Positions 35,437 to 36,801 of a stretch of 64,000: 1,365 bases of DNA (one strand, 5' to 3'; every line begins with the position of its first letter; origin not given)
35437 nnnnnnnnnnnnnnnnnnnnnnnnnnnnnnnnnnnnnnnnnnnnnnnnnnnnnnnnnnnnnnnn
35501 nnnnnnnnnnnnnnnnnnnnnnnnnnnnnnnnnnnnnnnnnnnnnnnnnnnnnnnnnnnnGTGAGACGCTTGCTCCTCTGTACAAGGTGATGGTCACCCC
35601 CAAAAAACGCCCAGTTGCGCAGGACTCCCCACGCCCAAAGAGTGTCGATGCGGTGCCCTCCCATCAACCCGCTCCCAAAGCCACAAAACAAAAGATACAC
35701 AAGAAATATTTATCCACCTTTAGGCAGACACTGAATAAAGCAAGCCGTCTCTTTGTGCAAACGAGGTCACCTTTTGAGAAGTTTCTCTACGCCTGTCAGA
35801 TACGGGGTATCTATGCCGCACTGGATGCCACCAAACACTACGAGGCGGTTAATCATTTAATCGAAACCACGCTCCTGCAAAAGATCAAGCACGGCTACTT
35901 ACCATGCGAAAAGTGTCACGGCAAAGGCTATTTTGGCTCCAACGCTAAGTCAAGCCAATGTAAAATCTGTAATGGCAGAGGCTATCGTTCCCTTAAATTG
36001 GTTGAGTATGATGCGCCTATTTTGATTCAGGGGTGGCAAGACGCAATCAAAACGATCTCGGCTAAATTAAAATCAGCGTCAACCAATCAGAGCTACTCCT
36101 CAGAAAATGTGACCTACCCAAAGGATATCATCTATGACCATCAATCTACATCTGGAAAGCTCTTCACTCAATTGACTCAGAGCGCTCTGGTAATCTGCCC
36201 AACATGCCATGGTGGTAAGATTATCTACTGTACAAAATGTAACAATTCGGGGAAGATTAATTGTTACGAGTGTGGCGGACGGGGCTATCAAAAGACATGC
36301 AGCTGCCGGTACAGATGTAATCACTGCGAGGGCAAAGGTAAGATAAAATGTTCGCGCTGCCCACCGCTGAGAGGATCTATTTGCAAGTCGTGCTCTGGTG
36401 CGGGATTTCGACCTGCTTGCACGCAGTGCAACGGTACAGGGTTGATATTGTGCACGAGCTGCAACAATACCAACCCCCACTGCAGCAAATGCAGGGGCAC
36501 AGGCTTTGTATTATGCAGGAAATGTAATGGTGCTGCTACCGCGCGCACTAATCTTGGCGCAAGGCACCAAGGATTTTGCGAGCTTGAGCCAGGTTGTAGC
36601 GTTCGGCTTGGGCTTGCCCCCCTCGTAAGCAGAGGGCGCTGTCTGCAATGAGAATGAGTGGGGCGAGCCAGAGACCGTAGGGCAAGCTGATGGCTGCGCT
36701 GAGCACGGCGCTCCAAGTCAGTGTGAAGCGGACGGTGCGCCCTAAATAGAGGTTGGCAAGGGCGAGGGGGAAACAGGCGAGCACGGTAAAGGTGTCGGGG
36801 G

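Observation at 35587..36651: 354-aa protein with about 14 CxxC zinc-knuckle repeats of DnaJ cysteine-rich type, without a J-domain, overlapping a convergent gene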

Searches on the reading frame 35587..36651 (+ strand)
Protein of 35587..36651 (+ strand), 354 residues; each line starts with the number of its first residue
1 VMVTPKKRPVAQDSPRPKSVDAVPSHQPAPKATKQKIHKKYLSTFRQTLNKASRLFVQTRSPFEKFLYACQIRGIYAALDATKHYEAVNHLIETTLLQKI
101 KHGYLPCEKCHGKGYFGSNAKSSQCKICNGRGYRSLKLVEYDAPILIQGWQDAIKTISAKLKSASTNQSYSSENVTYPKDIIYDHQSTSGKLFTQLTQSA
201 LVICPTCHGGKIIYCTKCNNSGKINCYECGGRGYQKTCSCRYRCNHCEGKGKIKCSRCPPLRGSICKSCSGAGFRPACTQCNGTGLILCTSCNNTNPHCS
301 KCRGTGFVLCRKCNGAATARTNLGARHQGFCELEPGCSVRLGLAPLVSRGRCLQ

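Call 3: search_protein_families(library=pfam, proteins=[window:35587-36651:+], max_evalue=1)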
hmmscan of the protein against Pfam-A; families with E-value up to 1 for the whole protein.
window:35587-36651:+ (354 aa): 4 families
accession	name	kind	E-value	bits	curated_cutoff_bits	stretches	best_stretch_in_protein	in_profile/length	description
PF00684.25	DnaJ_CXXCXGXG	-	2.4e-06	28.1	32.7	2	107-134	1-27/65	DnaJ central domain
PF23733.2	GRXCR1-2_C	-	0.00083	19.7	26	2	299-317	1-19/47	GRXCR1/2, C-terminal domain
PF12266.13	DUF3613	-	0.03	14.8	25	1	21-47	30-56/66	Protein of unknown function (DUF3613)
PF25436.1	BSD2_CRD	-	0.036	14.7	27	1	265-317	4-58/69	BSD2 cysteine rich domain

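Call 5: find_homologous_proteins(query=window:35590-36648:+, max_evalue=0.001)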
Query window:35590-36648:+ (353 aa): 2 proteins with E <= 0.001 among 1109 candidates.
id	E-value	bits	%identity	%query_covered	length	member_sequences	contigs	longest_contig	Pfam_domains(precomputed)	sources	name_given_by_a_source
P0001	1.0e-242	823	100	100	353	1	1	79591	PF00684.26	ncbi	-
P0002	6.8e-4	37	31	40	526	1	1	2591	-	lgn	-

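Call 6: search_protein_families(library=ncbifam, proteins=[window:35587-36651:+], max_evalue=1)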
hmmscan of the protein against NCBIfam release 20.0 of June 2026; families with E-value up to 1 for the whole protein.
window:35587-36651:+ (354 aa): 4 families
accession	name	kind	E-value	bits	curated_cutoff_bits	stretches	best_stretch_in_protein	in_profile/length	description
TIGR02349.1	DnaJ_bact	equivalog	0.0048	16.3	377.2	2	105-133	144-171/354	molecular chaperone DnaJ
NF058604.1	RtpA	equivalog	0.02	15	65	2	106-133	11-34/50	anti-TRAP protein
NF010871.0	PRK14278.1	equivalog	0.073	11.9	502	1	107-132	142-166/378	molecular chaperone DnaJ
NF010872.0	PRK14279.1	equivalog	0.12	11.4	556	1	104-134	173-202/394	molecular chaperone DnaJ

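Call 8: find_encoding_contigs(protein=P0001, flank=10000, max_places=6)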
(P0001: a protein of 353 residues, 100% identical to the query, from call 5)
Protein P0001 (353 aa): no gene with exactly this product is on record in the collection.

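Call 9: list_cluster_members(proteins=[P0001, P0002])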
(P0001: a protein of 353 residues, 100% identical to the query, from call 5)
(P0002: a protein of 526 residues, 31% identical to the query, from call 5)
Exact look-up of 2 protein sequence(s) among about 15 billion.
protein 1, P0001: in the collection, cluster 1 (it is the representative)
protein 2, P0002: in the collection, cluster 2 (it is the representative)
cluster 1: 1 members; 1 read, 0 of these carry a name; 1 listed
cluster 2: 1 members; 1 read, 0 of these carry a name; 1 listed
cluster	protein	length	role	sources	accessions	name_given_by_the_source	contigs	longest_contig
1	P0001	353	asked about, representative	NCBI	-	-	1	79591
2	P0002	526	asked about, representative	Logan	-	-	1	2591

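Call 11: find_related_loci(query=window:35590-36648:+, collection=genome_contigs, flank=10000)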
Query window:35590-36648:+ (353 aa) in genome_contigs; peptide patterns used: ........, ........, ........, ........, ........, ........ (x = any residue, [..] = any of these).
50 stretches matched a pattern, but none encodes a relative of the query by tblastn (E <= 1e-3).

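Call 14: search_protein_representatives(protein=window:35590-36648:+)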
Query: 353 residues. Proteins with E-value up to 0.001 (for the whole library): 519; up to 1e-10: 7; up to 1e-30: 1. The best 150 are listed.
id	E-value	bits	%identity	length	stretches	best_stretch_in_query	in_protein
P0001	3.3e-243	822.8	100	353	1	1-353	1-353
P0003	7.9e-17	78.0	44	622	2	203-317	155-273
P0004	7.1e-15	71.6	36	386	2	180-316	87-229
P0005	3.8e-12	62.6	39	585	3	201-315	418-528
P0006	3.9e-12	62.6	43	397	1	196-308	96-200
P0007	2.3e-11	60.1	38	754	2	213-320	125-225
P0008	7.6e-11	58.3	38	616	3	203-314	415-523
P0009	4.5e-10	55.8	40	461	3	201-315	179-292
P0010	5.2e-10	55.6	35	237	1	169-316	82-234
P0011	8.7e-10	54.8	42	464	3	206-320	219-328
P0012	9.8e-10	54.7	43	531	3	202-320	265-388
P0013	1.0e-09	54.6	41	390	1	181-316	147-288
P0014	1.2e-09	54.4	34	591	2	154-315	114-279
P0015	1.3e-09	54.3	36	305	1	179-332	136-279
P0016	1.5e-09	54.1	37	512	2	225-307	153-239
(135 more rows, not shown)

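Call 17: search_solved_structures(query=window:35590-36648:+, max_evalue=1, show_alignments=3)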
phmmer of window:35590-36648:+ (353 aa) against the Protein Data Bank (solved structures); distinct sequences matched with E-value up to 1: 4.
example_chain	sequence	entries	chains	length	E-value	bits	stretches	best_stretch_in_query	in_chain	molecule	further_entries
6ekb_A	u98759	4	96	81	0.0082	18.7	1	262-316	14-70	DnaJ/Hsp40 cysteine-rich domain superfamily protein | Protein BUNDLE SHEATH DEFECTIVE 2, chloroplastic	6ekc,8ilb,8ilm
9ci1_1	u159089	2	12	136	0.012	18.2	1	262-316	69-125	Bundle Sheath Defective 2 | Protein BUNDLE SHEATH DEFECTIVE 2, chloroplastic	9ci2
7sh1_A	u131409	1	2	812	0.24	13.9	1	201-242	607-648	Excinuclease ABC subunit UvrA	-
2ctt_A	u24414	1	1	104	0.87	12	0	224-285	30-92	DnaJ homolog subfamily A member 3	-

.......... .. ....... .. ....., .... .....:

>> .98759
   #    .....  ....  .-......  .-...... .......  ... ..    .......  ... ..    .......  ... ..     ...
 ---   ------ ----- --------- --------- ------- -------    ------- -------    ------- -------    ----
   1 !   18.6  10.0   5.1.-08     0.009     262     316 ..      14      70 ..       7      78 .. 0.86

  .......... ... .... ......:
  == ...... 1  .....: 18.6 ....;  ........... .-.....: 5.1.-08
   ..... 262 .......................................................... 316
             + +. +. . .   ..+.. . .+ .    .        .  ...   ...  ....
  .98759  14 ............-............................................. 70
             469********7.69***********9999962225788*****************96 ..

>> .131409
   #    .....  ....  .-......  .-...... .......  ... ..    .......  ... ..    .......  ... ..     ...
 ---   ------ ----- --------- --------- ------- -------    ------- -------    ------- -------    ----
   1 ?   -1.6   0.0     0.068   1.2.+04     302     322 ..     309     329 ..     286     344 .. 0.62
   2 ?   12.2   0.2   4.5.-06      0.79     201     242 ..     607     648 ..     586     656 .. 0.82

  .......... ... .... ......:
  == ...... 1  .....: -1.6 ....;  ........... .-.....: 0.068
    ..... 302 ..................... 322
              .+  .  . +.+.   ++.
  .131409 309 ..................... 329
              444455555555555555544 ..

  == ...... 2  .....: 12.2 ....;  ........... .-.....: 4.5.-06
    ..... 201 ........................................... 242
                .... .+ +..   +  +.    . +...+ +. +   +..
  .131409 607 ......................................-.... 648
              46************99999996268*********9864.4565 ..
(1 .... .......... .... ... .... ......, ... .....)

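Call 18: search_protein_families(library=padloc, proteins=[window:35587-36651:+], max_evalue=0.1)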
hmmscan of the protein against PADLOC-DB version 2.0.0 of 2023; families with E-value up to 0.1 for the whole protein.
window:35587-36651:+ (354 aa): 0 families

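Call 19: search_protein_families(library=phrogs, proteins=[window:35587-36651:+], max_evalue=0.1)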
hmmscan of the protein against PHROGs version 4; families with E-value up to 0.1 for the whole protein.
window:35587-36651:+ (354 aa): 5 families
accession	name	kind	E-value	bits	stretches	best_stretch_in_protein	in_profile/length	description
phrog_37414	-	unknown function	4.3e-05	24.3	1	105-133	98-126/204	-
phrog_26458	-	unknown function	0.0035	18.9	1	106-137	3-34/100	-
phrog_19532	-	DNA, RNA and nucleotide metabolism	0.0083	16.7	1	88-133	251-294/301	DNA binding protein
phrog_22300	-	unknown function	0.013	16.6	1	86-133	60-107/110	-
phrog_12902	-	unknown function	0.035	15.4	1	105-134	24-52/61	-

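Call 28: search_protein_families(library=pfam, proteins=[P0003, P0004, P0005, P0006, P0007, P0008, P0009, P0011, P0012, P0014], max_evalue=0.001)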
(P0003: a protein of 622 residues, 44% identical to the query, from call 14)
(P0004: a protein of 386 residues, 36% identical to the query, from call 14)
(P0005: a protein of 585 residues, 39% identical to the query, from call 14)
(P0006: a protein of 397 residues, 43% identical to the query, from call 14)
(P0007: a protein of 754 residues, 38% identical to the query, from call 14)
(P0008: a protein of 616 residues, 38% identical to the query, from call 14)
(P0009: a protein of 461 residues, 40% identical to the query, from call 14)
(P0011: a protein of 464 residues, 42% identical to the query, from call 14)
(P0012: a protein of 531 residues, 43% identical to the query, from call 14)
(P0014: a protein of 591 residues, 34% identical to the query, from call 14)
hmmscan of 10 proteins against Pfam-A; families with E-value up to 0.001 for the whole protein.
P0003 (622 aa): 3 families
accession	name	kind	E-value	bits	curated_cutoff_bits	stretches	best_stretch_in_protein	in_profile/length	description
PF25436.1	BSD2_CRD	-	1.2e-09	38.6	27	1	109-162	3-58/69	BSD2 cysteine rich domain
PF00684.25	DnaJ_CXXCXGXG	-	3e-08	34.3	32.7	1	166-216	1-64/65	DnaJ central domain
PF17302.8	DUF5351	-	4.5e-05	24.1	27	1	177-207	1-28/29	Family of unknown function (DUF5351)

P0004 (386 aa): 3 families
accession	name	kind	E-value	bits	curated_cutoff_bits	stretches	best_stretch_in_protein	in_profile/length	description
PF25436.1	BSD2_CRD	-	1.2e-11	45.1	27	0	347-372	3-28/69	BSD2 cysteine rich domain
PF23733.2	GRXCR1-2_C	-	2.3e-10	40.7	26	0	143-192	1-46/47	GRXCR1/2, C-terminal domain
PF00684.25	DnaJ_CXXCXGXG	-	1.9e-07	31.6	32.7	0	349-373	1-31/65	DnaJ central domain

P0005 (585 aa): 1 family
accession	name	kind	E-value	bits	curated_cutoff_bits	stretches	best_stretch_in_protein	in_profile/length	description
PF25436.1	BSD2_CRD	-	3.8e-06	27.4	27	0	532-556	4-28/69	BSD2 cysteine rich domain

P0006 (397 aa): 3 families
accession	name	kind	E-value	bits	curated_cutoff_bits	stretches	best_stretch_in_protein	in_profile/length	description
PF23733.2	GRXCR1-2_C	-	8.8e-10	38.8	26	0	102-145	1-42/47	GRXCR1/2, C-terminal domain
PF25436.1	BSD2_CRD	-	1.9e-08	34.8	27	1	122-176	3-59/69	BSD2 cysteine rich domain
PF00684.25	DnaJ_CXXCXGXG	-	4.7e-08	33.6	32.7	0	113-175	1-65/65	DnaJ central domain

P0007 (754 aa): 3 families
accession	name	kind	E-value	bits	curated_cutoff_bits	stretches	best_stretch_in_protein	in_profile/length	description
PF25436.1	BSD2_CRD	-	3e-06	27.8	27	0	203-222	5-24/69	BSD2 cysteine rich domain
PF00684.25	DnaJ_CXXCXGXG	-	9.9e-06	26.2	32.7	0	152-221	1-65/65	DnaJ central domain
PF23733.2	GRXCR1-2_C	-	0.00015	22.1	26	1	91-141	1-47/47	GRXCR1/2, C-terminal domain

P0008 (616 aa): 2 families
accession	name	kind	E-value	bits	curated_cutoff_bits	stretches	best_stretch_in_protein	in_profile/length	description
PF25436.1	BSD2_CRD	-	8.3e-12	45.6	27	0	385-431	4-56/69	BSD2 cysteine rich domain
PF24096.1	DUF7379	-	2.4e-07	31.4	33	1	23-119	3-115/191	Domain of unknown function (DUF7379)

P0009 (461 aa): 3 families
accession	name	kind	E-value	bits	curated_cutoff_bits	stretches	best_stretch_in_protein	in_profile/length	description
PF25436.1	BSD2_CRD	-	1e-11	45.3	27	1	294-317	4-28/69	BSD2 cysteine rich domain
PF00684.25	DnaJ_CXXCXGXG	-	0.00029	21.5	32.7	0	135-157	40-65/65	DnaJ central domain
PF25112.1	zf-AtTam37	-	0.00038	21.6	27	0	295-343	10-54/111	AtTam37 zinc finger region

P0011 (464 aa): 2 families
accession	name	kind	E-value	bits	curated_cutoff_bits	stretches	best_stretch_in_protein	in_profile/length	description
PF25436.1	BSD2_CRD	-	2.5e-07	31.3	27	0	306-325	5-24/69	BSD2 cysteine rich domain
PF15777.11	Anti-TRAP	-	0.00063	20.1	32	0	132-170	11-49/59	Tryptophan RNA-binding attenuator protein inhibitory protein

P0012 (531 aa): 2 families
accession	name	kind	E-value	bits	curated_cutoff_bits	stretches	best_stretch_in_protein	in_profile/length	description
PF00684.25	DnaJ_CXXCXGXG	-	0.00031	21.4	32.7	0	366-392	1-33/65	DnaJ central domain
PF25433.1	DUF7895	-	0.00078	20.2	27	0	128-146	4-22/75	Domain of unknown function (DUF7895)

P0014 (591 aa): 3 families
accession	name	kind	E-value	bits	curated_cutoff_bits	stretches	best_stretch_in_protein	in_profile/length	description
PF05099.18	TerB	-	1.4e-08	35.5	24.4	0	547-582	70-104/118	Tellurite resistance protein TerB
PF04391.17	DUF533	-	1.2e-05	25.4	29.6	1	482-527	65-112/178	Protein of unknown function (DUF533)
PF25436.1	BSD2_CRD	-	3.4e-05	24.4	27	1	175-228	5-60/69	BSD2 cysteine rich domain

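Call 35: predict_structure(protein=window:35590-36648:+)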
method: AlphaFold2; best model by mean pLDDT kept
length: 353 residues; sequences in the alignment: 1
mean_pLDDT: 35.2   pTM: 0.24
mean pLDDT of the five models: 35.2, 30.7, 30.6, 30.3, 27.8
residues with pLDDT >= 90: 0; 70-90: 0; 50-70: 17; < 50: 336
segments of 3 or more residues with pLDDT < 50: 1-3, 5-7, 9-12, 17-41, 54-69, 71-353
pLDDT, mean of each block of 10 residues (from residue 1): 46 47 43 43 54 47 45 44 41 36 27 26 25 25 34 39 34 26 26 27 30 43 40 34 28 27 28 32 36 29 35 36 35 36 28 26
secondary structure, 60 per line:
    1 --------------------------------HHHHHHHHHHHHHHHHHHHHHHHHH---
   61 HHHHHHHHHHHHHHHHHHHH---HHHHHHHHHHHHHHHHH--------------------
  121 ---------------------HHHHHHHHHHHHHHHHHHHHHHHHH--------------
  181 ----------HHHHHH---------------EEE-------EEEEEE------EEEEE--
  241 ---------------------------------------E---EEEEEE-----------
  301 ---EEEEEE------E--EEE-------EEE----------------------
elements in order: H33-57 H61-80 H84-100 H142-166 H191-196 E212-214 E222-227 E234-238 E284-289 E304-309 E319-321 E329-331

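Call 44: predict_structure(alignment_id=A1)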
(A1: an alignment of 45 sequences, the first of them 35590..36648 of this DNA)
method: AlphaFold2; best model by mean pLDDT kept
length: 353 residues; sequences in the alignment: 45
mean_pLDDT: 64.0   pTM: 0.32
mean pLDDT of the five models: 64.0, 63.7, 61.8, 61.0, 59.0
residues with pLDDT >= 90: 43; 70-90: 100; 50-70: 123; < 50: 87
segments of 3 or more residues with pLDDT < 50: 134-142, 164-199, 320-353
pLDDT, mean of each block of 10 residues (from residue 1): 55 54 54 72 76 71 60 61 58 57 65 59 69 46 55 59 47 35 37 44 87 87 84 66 86 81 87 89 93 93 95 71 35 29 34 41
secondary structure, 60 per line:
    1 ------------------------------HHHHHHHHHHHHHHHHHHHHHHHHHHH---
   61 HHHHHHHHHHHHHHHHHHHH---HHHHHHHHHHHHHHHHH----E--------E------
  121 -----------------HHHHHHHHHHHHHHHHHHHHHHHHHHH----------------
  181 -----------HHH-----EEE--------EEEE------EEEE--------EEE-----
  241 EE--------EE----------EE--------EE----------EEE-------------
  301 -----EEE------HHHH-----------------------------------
elements in order: H31-57 H61-80 H84-100 H138-164 E200-202 E211-214 E221-224 E233-235 E285-287 E306-308 H315-318
